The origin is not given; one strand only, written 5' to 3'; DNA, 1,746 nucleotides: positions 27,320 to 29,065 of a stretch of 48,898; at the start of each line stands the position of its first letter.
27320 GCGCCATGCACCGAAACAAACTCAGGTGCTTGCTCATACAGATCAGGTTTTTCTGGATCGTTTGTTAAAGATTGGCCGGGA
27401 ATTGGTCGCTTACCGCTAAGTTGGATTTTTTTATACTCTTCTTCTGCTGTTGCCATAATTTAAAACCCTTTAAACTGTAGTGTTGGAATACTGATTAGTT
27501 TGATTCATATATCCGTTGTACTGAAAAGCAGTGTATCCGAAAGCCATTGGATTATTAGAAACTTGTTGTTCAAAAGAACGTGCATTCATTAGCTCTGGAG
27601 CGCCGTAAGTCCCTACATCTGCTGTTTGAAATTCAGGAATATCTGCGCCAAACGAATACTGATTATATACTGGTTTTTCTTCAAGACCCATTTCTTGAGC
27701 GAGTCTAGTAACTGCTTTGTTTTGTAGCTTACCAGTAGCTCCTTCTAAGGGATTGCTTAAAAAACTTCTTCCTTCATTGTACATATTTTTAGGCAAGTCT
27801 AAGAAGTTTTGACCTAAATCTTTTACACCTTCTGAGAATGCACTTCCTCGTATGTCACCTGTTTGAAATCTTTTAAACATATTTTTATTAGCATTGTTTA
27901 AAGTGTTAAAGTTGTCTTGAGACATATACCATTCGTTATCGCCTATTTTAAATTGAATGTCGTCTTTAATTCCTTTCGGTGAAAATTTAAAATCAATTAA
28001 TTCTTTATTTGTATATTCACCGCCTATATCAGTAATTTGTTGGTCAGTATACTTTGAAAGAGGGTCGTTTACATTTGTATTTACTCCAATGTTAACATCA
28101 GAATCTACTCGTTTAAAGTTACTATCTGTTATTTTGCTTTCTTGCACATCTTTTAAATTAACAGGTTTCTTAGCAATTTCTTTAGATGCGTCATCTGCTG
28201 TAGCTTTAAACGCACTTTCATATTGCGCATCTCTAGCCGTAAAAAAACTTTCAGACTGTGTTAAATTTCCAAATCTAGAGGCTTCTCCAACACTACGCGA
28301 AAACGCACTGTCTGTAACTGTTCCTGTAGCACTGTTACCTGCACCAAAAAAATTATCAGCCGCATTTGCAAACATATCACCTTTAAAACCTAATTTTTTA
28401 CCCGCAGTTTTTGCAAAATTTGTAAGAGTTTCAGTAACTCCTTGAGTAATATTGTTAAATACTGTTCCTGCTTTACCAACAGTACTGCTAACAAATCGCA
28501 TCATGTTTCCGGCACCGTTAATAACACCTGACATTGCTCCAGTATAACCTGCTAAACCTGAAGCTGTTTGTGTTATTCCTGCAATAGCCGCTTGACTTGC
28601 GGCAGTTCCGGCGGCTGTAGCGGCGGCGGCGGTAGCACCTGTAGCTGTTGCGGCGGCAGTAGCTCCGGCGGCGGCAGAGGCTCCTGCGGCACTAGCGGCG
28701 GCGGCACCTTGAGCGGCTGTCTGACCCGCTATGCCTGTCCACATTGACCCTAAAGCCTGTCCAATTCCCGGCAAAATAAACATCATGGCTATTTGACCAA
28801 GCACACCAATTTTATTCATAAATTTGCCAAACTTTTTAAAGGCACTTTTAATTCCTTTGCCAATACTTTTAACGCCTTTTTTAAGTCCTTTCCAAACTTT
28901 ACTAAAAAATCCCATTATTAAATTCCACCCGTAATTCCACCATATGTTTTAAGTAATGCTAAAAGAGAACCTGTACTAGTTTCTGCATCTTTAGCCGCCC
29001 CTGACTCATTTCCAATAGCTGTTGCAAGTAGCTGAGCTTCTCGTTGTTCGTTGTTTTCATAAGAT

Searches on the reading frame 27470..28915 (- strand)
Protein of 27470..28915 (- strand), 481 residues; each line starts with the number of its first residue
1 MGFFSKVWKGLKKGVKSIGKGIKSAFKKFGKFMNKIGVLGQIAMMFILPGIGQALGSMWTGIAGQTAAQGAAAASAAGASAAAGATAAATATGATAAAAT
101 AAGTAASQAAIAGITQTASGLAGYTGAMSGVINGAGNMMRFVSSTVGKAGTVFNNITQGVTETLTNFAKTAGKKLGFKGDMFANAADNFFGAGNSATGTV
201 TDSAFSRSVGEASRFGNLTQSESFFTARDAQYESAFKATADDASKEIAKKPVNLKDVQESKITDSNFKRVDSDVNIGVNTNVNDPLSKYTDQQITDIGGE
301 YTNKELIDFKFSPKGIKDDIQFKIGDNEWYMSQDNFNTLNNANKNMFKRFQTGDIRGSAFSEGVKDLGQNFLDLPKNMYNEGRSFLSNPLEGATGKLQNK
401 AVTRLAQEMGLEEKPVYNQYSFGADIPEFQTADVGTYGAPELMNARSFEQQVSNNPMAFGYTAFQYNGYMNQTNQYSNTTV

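Call 67: search_protein_families(library=phrogs, proteins=[window:27470-28915:-], max_evalue=0.001)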
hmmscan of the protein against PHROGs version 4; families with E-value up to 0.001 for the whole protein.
window:27470-28915:- (481 aa): 2 families
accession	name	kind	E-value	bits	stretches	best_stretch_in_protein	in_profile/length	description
phrog_2335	-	tail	8.2e-06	25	1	13-292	706-978/1536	tail length tape measure protein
phrog_167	-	tail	0.00033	19.5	1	9-351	572-901/1555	tail length tape measure protein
